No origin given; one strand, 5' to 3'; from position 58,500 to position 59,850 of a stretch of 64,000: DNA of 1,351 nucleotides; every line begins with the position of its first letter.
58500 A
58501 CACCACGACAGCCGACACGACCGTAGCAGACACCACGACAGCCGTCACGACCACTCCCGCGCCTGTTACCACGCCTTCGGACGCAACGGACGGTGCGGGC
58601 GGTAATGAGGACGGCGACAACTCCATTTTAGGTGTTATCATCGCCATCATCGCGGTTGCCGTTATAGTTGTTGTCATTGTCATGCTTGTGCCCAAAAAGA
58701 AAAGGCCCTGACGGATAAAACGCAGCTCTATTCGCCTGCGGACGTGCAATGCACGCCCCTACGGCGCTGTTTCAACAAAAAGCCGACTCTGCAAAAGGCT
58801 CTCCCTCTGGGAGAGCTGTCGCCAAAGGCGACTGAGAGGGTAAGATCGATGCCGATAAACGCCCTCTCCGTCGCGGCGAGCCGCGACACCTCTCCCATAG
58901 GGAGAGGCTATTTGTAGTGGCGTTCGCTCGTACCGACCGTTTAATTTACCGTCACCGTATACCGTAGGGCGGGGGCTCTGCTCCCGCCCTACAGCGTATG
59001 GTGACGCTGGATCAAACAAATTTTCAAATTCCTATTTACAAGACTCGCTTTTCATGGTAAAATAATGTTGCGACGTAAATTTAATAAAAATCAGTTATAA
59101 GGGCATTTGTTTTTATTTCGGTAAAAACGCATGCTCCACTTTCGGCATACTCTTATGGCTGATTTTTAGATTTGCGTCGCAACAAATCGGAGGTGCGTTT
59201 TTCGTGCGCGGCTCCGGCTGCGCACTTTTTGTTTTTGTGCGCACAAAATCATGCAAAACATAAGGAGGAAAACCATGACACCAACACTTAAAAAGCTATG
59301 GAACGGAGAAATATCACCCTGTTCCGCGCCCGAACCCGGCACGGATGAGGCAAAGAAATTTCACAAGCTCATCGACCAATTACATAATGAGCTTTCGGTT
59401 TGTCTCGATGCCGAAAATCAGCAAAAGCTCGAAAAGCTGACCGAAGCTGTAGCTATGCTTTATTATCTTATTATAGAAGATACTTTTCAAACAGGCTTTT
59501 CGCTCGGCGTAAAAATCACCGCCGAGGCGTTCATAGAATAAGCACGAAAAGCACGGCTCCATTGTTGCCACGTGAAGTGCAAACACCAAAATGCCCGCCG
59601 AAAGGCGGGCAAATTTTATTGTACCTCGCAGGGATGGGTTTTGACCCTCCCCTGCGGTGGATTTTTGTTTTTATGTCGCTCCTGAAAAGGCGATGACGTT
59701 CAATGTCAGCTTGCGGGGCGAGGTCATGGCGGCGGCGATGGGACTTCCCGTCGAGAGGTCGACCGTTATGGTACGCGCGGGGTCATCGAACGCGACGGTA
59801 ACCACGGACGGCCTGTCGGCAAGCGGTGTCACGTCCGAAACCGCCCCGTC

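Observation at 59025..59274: Promoter, 119-nt extended hairpin domain and intrinsic terminator immediately upstream of a small low-GC gene: a riboswitch-like or attenuator leader of unknown class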

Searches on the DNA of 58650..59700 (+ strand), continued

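Call 69: search_with_rna_model(model_id=R1, sources=[window, L006, L007, L010, L011, L012, L013, L014, L015, L016, L017, L018, L019, L020, L021, L022, L023, L024, L025, L026, L027, L028, L029, L030, L031, L032, L033, L034, L035, L036, L037, L038, L039, L040, L041, L042, L043, L044, L045, L046, L047, L048, L049, L050, L051, L052, L053, L054, L055, L056, L057, L058, L059, L060, L061, L062, L063, L064, L065, L066, L067, L068, L069, L070, L071, L072, L073, L074, L075, L076, L077, L078, L079, L080, L081, L082, L083, L084, L085, L086, L087, L088, L089, L090, L091, L092, L093, L094, L095, L096, L097, L098, L099, L100, L101, L102, L103, L104], max_evalue=0.01)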
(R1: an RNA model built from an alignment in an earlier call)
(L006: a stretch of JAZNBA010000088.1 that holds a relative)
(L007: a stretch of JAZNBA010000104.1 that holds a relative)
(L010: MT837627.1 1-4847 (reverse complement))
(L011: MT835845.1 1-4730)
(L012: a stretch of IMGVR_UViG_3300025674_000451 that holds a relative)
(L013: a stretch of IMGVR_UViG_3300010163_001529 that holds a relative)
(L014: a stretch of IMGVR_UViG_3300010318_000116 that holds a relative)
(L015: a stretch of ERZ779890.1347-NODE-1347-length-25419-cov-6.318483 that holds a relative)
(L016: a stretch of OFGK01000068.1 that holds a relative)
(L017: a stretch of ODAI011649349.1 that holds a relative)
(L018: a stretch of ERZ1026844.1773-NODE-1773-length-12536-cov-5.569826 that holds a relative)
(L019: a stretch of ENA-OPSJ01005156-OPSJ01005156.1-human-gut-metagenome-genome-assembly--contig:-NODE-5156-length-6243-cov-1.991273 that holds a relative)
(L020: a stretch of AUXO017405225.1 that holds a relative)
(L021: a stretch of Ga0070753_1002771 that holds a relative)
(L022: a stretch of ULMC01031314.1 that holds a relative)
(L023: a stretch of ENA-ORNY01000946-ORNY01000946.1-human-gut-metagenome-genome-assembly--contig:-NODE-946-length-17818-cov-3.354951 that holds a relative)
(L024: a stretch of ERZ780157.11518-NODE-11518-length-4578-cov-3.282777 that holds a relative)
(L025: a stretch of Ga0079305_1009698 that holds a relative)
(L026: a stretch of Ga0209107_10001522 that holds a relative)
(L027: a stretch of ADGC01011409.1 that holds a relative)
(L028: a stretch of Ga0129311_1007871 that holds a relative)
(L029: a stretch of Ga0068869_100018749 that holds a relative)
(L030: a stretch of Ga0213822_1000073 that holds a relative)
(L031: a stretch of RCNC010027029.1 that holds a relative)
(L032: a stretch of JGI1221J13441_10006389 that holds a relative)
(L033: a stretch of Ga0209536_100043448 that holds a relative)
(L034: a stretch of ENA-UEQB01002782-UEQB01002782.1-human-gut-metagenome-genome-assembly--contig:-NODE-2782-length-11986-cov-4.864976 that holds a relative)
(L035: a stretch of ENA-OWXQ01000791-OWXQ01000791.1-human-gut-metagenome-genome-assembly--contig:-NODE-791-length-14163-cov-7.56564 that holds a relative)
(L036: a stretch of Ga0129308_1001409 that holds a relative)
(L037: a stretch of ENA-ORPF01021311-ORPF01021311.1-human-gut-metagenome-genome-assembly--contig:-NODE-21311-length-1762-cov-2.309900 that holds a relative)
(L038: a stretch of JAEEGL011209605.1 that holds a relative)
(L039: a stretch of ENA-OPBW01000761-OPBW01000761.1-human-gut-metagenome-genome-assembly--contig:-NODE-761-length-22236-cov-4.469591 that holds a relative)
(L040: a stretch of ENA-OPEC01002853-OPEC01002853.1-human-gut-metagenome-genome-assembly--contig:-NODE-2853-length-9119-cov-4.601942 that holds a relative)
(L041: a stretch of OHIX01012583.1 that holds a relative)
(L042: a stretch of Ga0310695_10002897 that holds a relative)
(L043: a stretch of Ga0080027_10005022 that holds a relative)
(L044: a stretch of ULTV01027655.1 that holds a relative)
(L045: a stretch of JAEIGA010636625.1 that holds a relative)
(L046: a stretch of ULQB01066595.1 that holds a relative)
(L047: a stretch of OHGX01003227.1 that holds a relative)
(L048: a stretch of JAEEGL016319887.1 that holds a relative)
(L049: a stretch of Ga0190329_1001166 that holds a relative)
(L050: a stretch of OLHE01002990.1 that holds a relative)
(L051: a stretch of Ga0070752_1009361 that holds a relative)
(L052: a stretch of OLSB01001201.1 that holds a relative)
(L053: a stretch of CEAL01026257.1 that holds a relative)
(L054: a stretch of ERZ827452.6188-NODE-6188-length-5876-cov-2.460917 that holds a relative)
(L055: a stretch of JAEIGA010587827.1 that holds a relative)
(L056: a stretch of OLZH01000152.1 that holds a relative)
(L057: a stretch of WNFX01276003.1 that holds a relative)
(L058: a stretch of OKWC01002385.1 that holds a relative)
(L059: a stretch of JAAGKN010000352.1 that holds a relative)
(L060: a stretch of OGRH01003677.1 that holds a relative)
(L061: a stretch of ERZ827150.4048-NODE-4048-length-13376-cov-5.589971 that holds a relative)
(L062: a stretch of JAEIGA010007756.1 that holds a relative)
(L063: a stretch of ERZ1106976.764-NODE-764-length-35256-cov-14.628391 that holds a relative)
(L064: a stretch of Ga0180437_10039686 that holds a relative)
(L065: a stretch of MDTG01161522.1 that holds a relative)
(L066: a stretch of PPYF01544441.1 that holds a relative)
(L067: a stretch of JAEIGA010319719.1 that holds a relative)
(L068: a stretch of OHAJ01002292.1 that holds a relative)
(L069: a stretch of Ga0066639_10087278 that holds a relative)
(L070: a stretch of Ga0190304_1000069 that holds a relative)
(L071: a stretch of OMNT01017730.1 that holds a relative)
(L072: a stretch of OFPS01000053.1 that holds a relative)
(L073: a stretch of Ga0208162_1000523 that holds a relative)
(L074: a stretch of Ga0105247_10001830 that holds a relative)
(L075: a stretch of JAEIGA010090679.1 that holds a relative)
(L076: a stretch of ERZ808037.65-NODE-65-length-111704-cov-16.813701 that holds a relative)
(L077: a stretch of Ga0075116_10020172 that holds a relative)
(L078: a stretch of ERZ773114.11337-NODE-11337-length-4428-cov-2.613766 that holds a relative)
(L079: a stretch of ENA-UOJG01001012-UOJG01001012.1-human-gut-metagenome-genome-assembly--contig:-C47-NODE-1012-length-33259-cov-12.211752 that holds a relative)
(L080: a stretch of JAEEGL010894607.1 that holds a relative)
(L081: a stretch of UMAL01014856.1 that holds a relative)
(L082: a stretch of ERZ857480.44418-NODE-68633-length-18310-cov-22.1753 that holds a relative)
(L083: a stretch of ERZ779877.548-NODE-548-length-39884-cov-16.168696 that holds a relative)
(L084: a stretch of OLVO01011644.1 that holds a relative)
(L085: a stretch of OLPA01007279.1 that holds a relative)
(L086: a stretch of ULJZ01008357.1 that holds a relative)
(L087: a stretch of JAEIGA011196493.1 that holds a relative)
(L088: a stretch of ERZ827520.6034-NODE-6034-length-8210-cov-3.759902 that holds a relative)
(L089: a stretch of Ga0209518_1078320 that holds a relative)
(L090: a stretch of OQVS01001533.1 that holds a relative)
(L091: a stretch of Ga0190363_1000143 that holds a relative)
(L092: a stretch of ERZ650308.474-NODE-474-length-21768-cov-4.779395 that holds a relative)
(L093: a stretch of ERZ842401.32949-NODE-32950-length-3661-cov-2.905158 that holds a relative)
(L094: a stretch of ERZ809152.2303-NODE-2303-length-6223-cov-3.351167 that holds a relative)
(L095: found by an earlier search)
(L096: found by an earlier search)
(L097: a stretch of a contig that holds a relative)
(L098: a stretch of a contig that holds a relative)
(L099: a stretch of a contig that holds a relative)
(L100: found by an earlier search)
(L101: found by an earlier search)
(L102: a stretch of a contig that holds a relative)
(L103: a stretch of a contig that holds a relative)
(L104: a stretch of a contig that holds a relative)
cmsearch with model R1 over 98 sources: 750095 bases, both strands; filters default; matches with E-value up to 0.01: 126.
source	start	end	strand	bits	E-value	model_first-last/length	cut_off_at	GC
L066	1397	1555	-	167.7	1.6e-32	1-165/165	no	0.38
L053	1847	2005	+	166.7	2.6e-32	1-165/165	no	0.38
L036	4525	4683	-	166.1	3.5e-32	1-165/165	no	0.39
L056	4136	4294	-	166.1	3.5e-32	1-165/165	no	0.39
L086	5128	5286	+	166.1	3.5e-32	1-165/165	no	0.39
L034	11367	11525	+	166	3.8e-32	1-165/165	no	0.38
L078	4231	4389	-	165.5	4.7e-32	1-165/165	no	0.39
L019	1091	1249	+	165.4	5.2e-32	1-165/165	no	0.38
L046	1069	1227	-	165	6.2e-32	1-165/165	no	0.38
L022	427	585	+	164.6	7.5e-32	1-165/165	no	0.39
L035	8659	8817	-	164.6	7.5e-32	1-165/165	no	0.39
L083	10239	10397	-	164.6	7.5e-32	1-165/165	no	0.39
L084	1475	1633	+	164.6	7.5e-32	1-165/165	no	0.39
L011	2073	2231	+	164.2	8.9e-32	1-165/165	no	0.39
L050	9189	9347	-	159.4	9.3e-31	1-165/165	no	0.36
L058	958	1117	-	158.5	1.5e-30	1-165/165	no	0.38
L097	78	241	-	156.8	3.4e-30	1-165/165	no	0.45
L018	1885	2045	+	155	7.8e-30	1-165/165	no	0.45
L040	5344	5504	-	155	7.8e-30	1-165/165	no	0.45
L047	388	548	+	155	7.8e-30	1-165/165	no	0.45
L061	3812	3972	+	155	7.8e-30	1-165/165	no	0.45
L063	7056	7216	-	155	7.8e-30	1-165/165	no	0.45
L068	3131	3291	+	155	7.8e-30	1-165/165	no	0.45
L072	2593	2753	-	155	7.8e-30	1-165/165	no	0.45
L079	13397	13557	-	155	7.8e-30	1-165/165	no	0.45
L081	2453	2613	+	155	7.8e-30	1-165/165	no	0.45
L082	4433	4593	+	155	7.8e-30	1-165/165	no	0.45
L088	1283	1443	+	155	7.8e-30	1-165/165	no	0.45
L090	1325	1485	-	155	7.8e-30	1-165/165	no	0.45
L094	3233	3393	-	155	7.8e-30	1-165/165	no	0.45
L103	1241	1401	-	155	7.8e-30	1-165/165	no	0.45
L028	768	928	-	154.9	8.2e-30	1-165/165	no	0.44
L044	4887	5047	-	154.9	8.2e-30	1-165/165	no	0.44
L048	2814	2979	+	153.8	1.4e-29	1-165/165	no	0.45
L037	493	654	-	152.5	2.7e-29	1-165/165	no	0.44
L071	262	432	+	150.6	6.6e-29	1-165/165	no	0.45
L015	10119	10277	+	149.1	1.4e-28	1-165/165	no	0.47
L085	5423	5581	-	149.1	1.4e-28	1-165/165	no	0.47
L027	54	219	+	148.6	1.7e-28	1-165/165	no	0.37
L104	475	645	-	148.6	1.8e-28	1-165/165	no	0.43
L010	2461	2621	+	148.1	2.3e-28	1-165/165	no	0.45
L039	1977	2137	+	148.1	2.3e-28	1-165/165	no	0.45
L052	3871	4031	-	148.1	2.3e-28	1-165/165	no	0.45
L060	1788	1948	-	148.1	2.3e-28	1-165/165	no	0.45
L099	1373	1533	+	148.1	2.3e-28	1-165/165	no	0.45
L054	817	983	+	148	2.4e-28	1-165/165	no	0.44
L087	994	1156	-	143.6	2.1e-27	1-165/165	no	0.47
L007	2794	2957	+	140.4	9.4e-27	1-165/165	no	0.41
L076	2574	2741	+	132.4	4.7e-25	1-165/165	no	0.34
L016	9980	10142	-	130.9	9.8e-25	1-165/165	no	0.39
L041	106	260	+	118.1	4.9e-22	1-165/165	no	0.37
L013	2731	2894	+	115.9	1.4e-21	1-165/165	no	0.35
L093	1109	1274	-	114.7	2.5e-21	1-165/165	no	0.34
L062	8936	9106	-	114.6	2.8e-21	1-165/165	no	0.32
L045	115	284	+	113.2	5.2e-21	1-165/165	no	0.34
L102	2311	2483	+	113.2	5.2e-21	1-165/165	no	0.35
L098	3096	3246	+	111.8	1e-20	1-165/165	no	0.43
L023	3829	3997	+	111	1.6e-20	1-165/165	no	0.38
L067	351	521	+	110.9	1.6e-20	1-165/165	no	0.33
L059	2453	2615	+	102.9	7.9e-19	1-165/165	no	0.36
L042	12370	12538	-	93.8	6.6e-17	1-165/165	no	0.34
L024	2702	2881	-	89.4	5.7e-16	1-165/165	no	0.4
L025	3176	3355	+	89.4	5.7e-16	1-165/165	no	0.4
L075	1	162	-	88.9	7.2e-16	1-151/165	3'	0.33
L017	2749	2919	+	82.9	1.3e-14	1-165/165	no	0.33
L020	1081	1251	+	82.9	1.3e-14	1-165/165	no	0.33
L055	1628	1755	-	81.7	2.4e-14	42-165/165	5'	0.35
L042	9047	9220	-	72.2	2.4e-12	1-165/165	no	0.43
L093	1318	1485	-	71.1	4.2e-12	1-165/165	no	0.38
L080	5513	5638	+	60.5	7.3e-10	1-123/165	3'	0.35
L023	3616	3766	+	51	7.2e-08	1-165/165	no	0.39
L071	192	382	-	44.3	1.9e-06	1-165/165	no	0.4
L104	525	716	+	44.2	2e-06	1-165/165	no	0.4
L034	11360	11476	-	43.2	3.2e-06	1-165/165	no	0.31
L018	1876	1998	-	42.5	4.5e-06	1-165/165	no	0.41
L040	5391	5513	+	42.5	4.5e-06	1-165/165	no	0.41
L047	379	501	-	42.5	4.5e-06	1-165/165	no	0.41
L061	3803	3925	-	42.5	4.5e-06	1-165/165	no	0.41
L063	7103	7225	+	42.5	4.5e-06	1-165/165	no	0.41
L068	3122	3244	-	42.5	4.5e-06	1-165/165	no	0.41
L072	2640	2762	+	42.5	4.5e-06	1-165/165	no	0.41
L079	13444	13566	+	42.5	4.5e-06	1-165/165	no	0.41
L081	2444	2566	-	42.5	4.5e-06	1-165/165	no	0.41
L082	4424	4546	-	42.5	4.5e-06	1-165/165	no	0.41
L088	1274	1396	-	42.5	4.5e-06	1-165/165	no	0.41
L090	1372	1494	+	42.5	4.5e-06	1-165/165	no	0.41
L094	3280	3402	+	42.5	4.5e-06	1-165/165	no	0.41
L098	3087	3209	-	42.5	4.5e-06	1-165/165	no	0.41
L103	1288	1410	+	42.5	4.5e-06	1-165/165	no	0.41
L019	1084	1200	-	39.1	2.4e-05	1-165/165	no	0.31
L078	4280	4396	+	38.9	2.6e-05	1-165/165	no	0.32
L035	8708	8824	+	38.9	2.7e-05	1-165/165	no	0.32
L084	1468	1584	-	38.9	2.7e-05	1-165/165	no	0.32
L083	10288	10404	+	38.9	2.7e-05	1-165/165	no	0.32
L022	420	536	-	38.9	2.7e-05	1-165/165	no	0.32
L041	99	215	-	38.7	2.9e-05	1-165/165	no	0.32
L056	4185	4301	+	38.7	2.9e-05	1-165/165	no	0.32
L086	5121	5237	-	38.7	2.9e-05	1-165/165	no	0.32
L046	1118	1234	+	38.7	2.9e-05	1-165/165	no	0.31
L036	4574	4688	+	38.6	3e-05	1-165/165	no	0.32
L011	2066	2182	-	38.5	3.2e-05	1-165/165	no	0.32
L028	815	937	+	38.4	3.4e-05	1-165/165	no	0.4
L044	4934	5056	+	38.4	3.4e-05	1-165/165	no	0.4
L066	1446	1562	+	38.4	3.4e-05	1-165/165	no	0.31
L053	1840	1956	-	37.3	5.7e-05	1-165/165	no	0.31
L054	752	936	-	36.5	8.6e-05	1-165/165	no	0.38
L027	34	167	-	36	0.00011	1-165/165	no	0.29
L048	2777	2931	-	35.4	0.00015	1-165/165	no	0.43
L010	2403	2574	-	35.2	0.00016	1-165/165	no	0.38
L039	1919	2090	-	35.2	0.00016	1-165/165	no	0.38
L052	3918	4089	+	35.2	0.00016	1-165/165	no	0.38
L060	1835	2006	+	35.2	0.00016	1-165/165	no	0.38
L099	1313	1486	-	34.7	0.0002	1-165/165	no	0.39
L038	1381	1448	+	34.7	0.0002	32-100/165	no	0.35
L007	2787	2910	-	34.3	0.00025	1-165/165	no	0.34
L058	1007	1124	+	32.8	0.00051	1-165/165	no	0.31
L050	9238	9354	+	32.7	0.00054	1-165/165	no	0.31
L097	127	266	+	32.5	0.0006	1-165/165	no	0.39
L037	540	663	+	31.9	0.0008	1-165/165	no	0.4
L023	3412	3579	+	31.4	0.001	1-165/165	no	0.39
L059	2446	2564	-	30.3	0.0017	1-165/165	no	0.31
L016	10025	10151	+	30.2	0.0018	1-165/165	no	0.34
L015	10100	10230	-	28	0.0053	1-165/165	no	0.42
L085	5470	5600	+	28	0.0053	1-165/165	no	0.42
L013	2705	2842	-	27.3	0.0075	1-165/165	no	0.32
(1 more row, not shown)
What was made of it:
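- Reverse-strand model scores are about 30-45 bits against 130-167 bits, so the + strand RNA is what is conserved (call 69).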

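Call 73: search_with_rna_model(model_id=R1, sources=[L105, L106, L107, L108, L109, L110, L111, L112, L113, L114, L115, L116, L117, L118, L119, L120, L121, L122, L123, L124, L125, L126, L127, L128, L129, L130, L131, L132, L133, L134], max_evalue=0.000001)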
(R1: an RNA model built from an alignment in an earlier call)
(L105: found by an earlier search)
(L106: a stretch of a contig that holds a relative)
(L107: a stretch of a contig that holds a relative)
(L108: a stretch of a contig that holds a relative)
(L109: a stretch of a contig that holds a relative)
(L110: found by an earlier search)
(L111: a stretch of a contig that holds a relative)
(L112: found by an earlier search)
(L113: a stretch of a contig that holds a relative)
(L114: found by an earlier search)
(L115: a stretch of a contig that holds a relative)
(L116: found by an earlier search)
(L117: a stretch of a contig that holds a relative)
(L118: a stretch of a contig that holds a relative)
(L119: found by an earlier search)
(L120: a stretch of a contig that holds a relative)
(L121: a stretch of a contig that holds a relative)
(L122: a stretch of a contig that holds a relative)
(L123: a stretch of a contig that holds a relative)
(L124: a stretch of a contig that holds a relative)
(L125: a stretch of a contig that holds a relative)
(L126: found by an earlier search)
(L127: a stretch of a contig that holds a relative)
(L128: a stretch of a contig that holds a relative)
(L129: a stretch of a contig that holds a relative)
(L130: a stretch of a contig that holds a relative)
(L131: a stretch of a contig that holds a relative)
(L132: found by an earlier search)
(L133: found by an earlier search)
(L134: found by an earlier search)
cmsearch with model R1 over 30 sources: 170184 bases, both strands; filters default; matches with E-value up to 0.000001: 21.
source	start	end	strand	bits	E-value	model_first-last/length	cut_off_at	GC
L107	374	532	-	165.4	1.2e-32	1-165/165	no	0.38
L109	4988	5146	+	165.4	1.2e-32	1-165/165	no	0.38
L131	1930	2088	+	165.4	1.2e-32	1-165/165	no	0.38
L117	545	703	-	164.6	1.7e-32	1-165/165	no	0.39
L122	1185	1346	+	157.3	5.9e-31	1-165/165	no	0.44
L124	4523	4683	+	155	1.8e-30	1-165/165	no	0.45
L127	2815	2975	-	155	1.8e-30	1-165/165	no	0.45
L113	1575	1735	+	154.9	1.9e-30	1-165/165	no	0.44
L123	430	600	+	148.3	4.6e-29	1-165/165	no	0.46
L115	2711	2871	+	148.1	5.2e-29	1-165/165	no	0.45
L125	2926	3086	+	148.1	5.2e-29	1-165/165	no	0.45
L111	56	223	-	144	3.8e-28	1-165/165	no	0.36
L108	3871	4043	+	139.8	2.9e-27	1-165/165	no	0.48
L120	45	224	+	139.2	3.9e-27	1-165/165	no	0.36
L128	575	741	+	137.4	9.4e-27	1-165/165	no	0.38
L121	1182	1350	+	133.8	5.4e-26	1-165/165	no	0.31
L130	455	616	-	129.2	5.2e-25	1-165/165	no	0.32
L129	4073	4242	+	128.3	7.9e-25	1-165/165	no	0.39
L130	239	397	-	125.5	3.1e-24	1-165/165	no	0.34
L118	1230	1393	-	85.6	8e-16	1-165/165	no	0.34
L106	1656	1797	+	48.2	6.5e-08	1-165/165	no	0.34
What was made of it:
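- The unit occurs at many loci and in tandem (calls 69, 73).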
